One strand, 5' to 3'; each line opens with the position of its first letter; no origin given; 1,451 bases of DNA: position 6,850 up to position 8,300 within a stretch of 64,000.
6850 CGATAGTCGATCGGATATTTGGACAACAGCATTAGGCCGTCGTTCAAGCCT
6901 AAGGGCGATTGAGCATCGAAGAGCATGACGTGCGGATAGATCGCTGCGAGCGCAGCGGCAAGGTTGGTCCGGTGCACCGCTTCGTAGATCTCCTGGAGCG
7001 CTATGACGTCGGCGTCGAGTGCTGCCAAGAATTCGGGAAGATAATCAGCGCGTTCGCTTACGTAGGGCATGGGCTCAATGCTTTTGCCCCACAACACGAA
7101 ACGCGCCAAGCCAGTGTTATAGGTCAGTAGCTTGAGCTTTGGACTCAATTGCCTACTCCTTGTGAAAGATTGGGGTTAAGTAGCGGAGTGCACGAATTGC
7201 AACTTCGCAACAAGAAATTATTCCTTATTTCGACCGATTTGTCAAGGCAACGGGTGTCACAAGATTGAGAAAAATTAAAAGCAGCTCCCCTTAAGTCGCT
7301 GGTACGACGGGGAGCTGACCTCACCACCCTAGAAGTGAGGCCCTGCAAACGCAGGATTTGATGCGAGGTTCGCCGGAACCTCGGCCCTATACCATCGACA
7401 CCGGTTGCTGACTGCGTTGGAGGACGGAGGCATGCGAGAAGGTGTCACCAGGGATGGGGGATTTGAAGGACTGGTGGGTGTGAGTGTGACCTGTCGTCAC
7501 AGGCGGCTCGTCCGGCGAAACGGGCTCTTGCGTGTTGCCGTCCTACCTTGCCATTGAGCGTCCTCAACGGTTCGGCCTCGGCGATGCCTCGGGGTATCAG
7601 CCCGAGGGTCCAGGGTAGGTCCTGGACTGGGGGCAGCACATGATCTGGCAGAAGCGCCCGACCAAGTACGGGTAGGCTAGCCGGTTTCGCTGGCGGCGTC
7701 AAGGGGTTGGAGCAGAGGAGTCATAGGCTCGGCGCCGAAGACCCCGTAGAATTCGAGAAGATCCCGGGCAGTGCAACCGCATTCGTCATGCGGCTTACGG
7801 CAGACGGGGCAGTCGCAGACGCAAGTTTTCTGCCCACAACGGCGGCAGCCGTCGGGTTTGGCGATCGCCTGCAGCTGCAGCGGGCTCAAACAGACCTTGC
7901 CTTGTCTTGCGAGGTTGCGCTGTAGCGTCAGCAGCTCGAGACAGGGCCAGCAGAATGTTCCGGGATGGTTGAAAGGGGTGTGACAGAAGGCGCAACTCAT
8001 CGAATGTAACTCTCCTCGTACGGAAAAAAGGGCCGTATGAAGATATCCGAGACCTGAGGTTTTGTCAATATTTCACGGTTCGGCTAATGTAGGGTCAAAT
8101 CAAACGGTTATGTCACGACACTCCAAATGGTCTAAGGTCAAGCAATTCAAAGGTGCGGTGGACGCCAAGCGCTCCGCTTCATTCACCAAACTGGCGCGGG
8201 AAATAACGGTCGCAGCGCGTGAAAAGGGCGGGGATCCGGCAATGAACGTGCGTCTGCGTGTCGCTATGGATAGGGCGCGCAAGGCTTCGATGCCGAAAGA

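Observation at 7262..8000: GC-rich island: a small protein with 14 cysteines followed by a 350-nt untranslated structured region ending in a strong terminator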

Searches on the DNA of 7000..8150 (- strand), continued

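Call 53: search_with_rna_model(model_id=R1, sources=[window, L001, L002, L003, L004, L005, L006, L007, L008, L009, L010, L011, L012, L013, L014, L015, L016, L017, L018, L019, L020, L021, L022, L023, L024, L025, L026, L027, L028, L029, L030, L031, L032, L033, L062, L063, L064, L065, L066, L067, L068, L069, L070], max_evalue=1, show_alignments=8)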
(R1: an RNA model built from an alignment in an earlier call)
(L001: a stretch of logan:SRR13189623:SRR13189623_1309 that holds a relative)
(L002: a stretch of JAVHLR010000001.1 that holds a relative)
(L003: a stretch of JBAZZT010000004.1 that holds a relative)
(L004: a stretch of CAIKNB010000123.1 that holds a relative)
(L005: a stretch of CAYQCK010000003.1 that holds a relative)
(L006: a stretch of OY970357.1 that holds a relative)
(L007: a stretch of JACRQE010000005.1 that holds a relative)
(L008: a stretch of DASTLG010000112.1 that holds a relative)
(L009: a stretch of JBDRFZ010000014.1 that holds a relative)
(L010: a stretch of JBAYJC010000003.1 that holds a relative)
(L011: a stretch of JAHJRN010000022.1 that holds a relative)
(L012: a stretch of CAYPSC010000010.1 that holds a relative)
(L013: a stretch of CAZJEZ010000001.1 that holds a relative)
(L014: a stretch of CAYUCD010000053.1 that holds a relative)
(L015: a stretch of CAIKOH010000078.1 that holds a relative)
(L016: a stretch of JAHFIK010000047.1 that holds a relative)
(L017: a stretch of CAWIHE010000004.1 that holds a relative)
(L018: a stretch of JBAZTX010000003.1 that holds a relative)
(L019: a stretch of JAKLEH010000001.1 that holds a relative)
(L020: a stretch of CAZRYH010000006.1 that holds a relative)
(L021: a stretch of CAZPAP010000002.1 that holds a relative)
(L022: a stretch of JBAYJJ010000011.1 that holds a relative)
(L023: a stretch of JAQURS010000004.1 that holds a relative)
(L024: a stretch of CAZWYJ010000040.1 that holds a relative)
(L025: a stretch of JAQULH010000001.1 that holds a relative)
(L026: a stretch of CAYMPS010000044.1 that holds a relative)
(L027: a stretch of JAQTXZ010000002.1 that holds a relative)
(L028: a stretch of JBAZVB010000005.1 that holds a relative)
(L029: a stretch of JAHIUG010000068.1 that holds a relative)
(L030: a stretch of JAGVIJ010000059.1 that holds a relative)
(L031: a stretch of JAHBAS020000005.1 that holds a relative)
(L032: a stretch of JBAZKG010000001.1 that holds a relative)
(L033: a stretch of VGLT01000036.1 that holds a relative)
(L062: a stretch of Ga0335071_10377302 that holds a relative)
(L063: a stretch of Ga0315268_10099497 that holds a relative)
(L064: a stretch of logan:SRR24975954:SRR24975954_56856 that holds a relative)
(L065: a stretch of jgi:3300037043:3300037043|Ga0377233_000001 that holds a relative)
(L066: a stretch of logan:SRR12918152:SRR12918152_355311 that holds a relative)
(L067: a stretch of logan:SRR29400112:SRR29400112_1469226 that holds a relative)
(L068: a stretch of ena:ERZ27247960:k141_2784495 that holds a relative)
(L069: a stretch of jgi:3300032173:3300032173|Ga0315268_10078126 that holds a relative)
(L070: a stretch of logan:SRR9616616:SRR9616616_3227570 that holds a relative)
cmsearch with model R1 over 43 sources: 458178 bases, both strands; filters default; matches with E-value up to 1: 12.
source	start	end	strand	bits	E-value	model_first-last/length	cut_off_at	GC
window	7271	7392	-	131.5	1.1e-46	1-121/121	no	0.56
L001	5244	5365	+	124.4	5e-44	1-121/121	no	0.55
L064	1087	1206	+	117.3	2.1e-41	1-121/121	no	0.57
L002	5390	5503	-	99.6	9.5e-35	1-121/121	no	0.56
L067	61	191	+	60.3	4.5e-20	1-121/121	no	0.58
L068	1630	1754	+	18.3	0.00023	1-121/121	no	0.54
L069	1630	1754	+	18.3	0.00023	1-121/121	no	0.54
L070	703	827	+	18.3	0.00023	1-121/121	no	0.54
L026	8333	8468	-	14.8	0.0049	1-121/121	no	0.62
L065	3262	3394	+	13.3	0.019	1-121/121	no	0.67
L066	1164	1296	+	13.3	0.019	1-121/121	no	0.67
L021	2969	3058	+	9.1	0.68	1-121/121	no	0.61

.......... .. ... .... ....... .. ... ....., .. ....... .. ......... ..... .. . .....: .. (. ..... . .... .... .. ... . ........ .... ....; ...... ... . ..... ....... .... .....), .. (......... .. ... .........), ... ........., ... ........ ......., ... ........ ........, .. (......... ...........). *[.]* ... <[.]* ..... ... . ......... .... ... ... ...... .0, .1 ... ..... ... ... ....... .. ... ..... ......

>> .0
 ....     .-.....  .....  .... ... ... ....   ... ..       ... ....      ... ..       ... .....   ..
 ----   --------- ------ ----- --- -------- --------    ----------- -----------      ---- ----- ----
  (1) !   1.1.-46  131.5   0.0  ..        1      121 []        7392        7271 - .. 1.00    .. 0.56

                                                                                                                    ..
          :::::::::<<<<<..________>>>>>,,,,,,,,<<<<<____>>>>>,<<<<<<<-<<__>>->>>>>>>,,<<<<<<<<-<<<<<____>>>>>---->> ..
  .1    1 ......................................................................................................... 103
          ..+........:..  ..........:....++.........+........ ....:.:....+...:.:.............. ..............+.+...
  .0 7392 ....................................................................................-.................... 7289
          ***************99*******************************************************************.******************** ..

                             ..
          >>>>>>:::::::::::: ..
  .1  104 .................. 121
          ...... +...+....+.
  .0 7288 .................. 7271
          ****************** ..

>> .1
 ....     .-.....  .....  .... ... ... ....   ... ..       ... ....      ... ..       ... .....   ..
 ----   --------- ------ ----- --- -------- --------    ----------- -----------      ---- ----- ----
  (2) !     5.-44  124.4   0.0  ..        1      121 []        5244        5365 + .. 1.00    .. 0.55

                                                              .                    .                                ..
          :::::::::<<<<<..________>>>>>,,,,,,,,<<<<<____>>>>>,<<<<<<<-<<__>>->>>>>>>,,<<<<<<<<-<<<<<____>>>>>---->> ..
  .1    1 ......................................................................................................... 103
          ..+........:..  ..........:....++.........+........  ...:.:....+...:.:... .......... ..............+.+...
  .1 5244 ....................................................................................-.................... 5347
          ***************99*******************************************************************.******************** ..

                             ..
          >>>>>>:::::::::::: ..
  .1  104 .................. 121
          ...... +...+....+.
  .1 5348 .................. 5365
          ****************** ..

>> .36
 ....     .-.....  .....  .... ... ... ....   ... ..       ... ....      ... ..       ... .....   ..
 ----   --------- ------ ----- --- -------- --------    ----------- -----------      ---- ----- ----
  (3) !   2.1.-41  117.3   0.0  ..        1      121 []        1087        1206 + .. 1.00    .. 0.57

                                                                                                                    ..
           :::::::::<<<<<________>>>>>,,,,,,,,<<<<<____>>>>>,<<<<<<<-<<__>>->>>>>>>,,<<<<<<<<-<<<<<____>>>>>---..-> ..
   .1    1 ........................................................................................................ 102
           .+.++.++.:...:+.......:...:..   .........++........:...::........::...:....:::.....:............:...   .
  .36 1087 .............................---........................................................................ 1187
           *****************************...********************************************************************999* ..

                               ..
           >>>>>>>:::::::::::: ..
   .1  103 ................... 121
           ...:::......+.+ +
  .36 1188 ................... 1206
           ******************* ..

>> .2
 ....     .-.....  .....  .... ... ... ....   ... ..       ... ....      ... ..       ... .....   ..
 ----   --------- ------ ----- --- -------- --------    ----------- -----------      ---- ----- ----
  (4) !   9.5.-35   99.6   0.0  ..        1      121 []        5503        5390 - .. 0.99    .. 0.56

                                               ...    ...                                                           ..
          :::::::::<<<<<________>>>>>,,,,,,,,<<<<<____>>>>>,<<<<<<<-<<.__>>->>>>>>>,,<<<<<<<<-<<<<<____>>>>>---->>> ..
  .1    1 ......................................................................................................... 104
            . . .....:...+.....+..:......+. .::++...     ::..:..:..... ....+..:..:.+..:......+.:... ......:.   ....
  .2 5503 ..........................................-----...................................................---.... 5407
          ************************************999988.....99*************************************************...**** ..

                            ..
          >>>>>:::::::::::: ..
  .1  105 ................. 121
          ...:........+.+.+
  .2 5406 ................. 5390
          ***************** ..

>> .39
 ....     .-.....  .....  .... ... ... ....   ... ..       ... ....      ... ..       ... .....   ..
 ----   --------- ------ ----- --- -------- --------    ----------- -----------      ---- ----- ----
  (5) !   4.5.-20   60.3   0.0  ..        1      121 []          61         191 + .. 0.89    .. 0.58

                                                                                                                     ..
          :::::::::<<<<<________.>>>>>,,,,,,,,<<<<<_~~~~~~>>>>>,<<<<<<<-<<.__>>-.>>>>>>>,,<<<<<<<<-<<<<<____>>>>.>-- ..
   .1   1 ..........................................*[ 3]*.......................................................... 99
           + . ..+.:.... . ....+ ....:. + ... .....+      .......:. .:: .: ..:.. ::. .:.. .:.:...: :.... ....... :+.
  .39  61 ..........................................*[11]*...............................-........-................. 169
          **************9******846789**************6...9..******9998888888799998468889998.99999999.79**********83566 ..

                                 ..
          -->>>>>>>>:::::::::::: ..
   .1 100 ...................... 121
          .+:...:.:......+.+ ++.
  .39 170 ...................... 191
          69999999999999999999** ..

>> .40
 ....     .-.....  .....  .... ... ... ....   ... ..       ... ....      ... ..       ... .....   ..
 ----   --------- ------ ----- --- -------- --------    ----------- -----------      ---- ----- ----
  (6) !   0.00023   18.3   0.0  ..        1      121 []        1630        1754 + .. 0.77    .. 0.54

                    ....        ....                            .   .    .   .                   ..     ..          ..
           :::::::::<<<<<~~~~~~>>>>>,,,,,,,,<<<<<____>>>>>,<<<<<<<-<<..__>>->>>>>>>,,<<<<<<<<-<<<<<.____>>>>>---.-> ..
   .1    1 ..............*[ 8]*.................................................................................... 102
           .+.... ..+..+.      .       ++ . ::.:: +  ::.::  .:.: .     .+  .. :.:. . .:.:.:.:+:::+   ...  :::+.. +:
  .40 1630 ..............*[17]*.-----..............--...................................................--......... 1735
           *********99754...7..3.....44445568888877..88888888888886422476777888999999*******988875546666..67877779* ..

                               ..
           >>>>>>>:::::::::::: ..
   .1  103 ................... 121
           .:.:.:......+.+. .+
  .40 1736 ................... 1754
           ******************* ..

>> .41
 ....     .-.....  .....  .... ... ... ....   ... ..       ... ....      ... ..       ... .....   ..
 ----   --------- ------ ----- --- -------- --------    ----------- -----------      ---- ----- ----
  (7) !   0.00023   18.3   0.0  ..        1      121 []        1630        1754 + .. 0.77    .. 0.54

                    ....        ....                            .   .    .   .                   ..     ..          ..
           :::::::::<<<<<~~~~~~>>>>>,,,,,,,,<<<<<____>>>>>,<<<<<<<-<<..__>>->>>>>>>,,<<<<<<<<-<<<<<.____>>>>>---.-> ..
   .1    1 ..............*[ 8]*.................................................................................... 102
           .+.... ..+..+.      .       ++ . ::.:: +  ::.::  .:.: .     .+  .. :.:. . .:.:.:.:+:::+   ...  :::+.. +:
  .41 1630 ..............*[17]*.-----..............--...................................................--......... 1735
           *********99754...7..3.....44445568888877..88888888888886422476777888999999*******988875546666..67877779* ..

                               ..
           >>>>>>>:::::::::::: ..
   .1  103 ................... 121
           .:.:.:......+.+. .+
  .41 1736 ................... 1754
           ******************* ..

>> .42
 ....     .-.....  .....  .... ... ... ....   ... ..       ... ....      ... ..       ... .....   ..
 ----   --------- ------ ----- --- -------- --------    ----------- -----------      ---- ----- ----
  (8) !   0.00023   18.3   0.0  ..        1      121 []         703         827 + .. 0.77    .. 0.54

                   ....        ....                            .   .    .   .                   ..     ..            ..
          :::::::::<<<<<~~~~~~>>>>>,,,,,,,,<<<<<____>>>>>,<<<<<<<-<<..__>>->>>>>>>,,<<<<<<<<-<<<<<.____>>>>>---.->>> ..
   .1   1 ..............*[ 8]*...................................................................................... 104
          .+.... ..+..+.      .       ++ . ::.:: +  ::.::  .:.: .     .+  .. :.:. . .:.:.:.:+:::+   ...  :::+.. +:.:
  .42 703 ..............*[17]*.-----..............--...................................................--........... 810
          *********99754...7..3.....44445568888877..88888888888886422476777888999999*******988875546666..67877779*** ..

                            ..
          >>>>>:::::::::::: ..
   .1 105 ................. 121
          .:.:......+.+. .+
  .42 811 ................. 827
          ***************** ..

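Call 63: search_with_rna_model(model_id=R1, sources=[L071, L072, L073, L074, L075], max_evalue=1)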
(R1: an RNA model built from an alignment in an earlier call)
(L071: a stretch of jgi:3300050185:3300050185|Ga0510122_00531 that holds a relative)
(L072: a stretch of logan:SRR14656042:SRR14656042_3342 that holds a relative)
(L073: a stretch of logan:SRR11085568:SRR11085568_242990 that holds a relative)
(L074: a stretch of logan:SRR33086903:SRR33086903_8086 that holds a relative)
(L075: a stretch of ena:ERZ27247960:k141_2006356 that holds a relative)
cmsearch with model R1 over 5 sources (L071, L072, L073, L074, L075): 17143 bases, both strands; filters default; matches with E-value up to 1: 3.
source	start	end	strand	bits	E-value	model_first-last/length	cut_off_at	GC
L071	2785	2915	+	57.6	1.8e-20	1-121/121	no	0.57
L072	1640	1770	+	57.6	1.8e-20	1-121/121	no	0.57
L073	1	103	+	38.6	2.4e-13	28-121/121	5'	0.52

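Call 73: search_with_rna_model(model_id=R1, sources=[window, L001, L002, L064, L067, L071, L068, L073], max_evalue=0.001, make_alignment=true)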
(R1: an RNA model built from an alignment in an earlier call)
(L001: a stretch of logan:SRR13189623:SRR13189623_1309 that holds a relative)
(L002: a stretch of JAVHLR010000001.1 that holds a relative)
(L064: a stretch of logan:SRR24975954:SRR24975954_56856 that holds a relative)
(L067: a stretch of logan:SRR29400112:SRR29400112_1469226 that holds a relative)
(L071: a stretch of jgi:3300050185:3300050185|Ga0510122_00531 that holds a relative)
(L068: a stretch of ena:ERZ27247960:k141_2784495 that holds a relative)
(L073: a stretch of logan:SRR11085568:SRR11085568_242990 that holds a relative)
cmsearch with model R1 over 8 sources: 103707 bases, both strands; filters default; matches with E-value up to 0.001: 8.
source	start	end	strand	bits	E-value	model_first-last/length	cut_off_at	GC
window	7271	7392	-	131.5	2.4e-47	1-121/121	no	0.56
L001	5244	5365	+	124.4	1.1e-44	1-121/121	no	0.55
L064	1087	1206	+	117.3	4.7e-42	1-121/121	no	0.57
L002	5390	5503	-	99.6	2.1e-35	1-121/121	no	0.56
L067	61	191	+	60.3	1e-20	1-121/121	no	0.58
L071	2785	2915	+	57.6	1.1e-19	1-121/121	no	0.57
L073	1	103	+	38.6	1.4e-12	28-121/121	5'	0.52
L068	1630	1754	+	18.3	5.3e-05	1-121/121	no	0.54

Alignment A8: 8 matches aligned to the model, 160 columns, each read 5' to 3' on its own strand. Consensus structure (alignment columns), stored with it:
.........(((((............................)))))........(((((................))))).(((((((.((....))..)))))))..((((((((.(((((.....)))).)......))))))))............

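Call 86: build_rna_model(alignment_id=A8)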
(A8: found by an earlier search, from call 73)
Model R2 built from alignment A8 (8 sequences, 160 columns); structure: stored with the alignment.
model positions 119; base pairs 32; branch points 3; effective number of sequences 1.89; information 0.59 bits per position. Calibrated on 0.2 Mb of random sequence (short: E-values are rough).
structure used (alignment columns):
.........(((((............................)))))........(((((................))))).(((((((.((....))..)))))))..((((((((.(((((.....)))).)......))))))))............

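Call 87: search_with_rna_model(model_id=R2, sources=[window, L002, L003, L004, L005, L006, L007, L008, L009, L010, L011, L012, L013, L014, L015, L016, L017, L018, L019, L020, L021, L022, L023, L024, L025, L026, L027, L028, L029, L030, L031, L032, L033, L054, L055, L056, L060, L062, L063, L064, L065, L067, L068, L071, L074, L075], max_evalue=1)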
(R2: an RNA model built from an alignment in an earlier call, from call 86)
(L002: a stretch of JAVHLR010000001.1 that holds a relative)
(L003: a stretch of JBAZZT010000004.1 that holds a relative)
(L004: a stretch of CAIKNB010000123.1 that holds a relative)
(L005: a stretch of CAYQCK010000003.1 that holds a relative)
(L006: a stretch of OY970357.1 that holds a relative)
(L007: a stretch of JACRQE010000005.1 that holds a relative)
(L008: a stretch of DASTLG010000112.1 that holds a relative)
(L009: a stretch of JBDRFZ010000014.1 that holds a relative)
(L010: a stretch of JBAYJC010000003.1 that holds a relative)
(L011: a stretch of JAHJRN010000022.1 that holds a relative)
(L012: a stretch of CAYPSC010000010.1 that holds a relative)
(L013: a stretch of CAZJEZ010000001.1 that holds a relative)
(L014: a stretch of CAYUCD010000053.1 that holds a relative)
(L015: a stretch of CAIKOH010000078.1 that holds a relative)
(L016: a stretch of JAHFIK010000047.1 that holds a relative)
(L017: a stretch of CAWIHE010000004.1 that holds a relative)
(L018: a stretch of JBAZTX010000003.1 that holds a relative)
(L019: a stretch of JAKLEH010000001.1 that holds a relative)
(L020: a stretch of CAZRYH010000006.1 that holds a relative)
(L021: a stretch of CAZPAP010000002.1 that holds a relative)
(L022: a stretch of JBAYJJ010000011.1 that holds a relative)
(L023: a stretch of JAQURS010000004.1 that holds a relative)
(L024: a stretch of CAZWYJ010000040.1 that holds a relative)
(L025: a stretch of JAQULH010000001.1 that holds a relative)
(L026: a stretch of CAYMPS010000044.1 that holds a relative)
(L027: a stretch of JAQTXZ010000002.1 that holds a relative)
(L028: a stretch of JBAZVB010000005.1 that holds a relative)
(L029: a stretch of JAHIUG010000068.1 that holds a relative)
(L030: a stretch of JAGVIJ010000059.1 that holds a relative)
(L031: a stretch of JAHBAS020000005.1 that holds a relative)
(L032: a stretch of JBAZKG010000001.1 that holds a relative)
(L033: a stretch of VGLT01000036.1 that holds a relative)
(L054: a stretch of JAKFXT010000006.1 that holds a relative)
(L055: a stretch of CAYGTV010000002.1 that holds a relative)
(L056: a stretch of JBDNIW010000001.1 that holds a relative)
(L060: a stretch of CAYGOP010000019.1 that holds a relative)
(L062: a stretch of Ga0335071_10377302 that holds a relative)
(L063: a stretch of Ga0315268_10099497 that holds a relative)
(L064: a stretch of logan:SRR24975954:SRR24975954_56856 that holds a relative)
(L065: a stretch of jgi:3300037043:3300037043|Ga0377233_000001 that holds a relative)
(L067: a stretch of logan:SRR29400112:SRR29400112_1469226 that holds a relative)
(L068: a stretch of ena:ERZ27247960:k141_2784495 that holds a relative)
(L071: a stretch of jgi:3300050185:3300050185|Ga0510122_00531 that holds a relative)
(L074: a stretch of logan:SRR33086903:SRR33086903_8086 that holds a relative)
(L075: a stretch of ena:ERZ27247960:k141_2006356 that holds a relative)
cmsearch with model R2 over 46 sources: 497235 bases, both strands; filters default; matches with E-value up to 1: 11.
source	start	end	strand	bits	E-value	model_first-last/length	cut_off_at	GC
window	7271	7392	-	114.5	5.5e-33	1-119/119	no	0.56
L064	1087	1206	+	103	2.1e-29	1-119/119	no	0.57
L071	2785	2915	+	101.8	5e-29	1-119/119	no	0.57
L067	61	191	+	101.5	6.3e-29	1-119/119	no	0.58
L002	5390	5503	-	88.8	5.9e-25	1-119/119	no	0.56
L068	1630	1754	+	62.1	1.4e-16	1-119/119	no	0.54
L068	2796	2915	+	18.2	0.0073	1-119/119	no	0.57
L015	5797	5920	+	15.6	0.05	1-119/119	no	0.62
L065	3262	3394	+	15.2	0.064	1-119/119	no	0.67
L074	3256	3370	+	12.6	0.43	1-119/119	no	0.64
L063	130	238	+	12.2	0.58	1-119/119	no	0.63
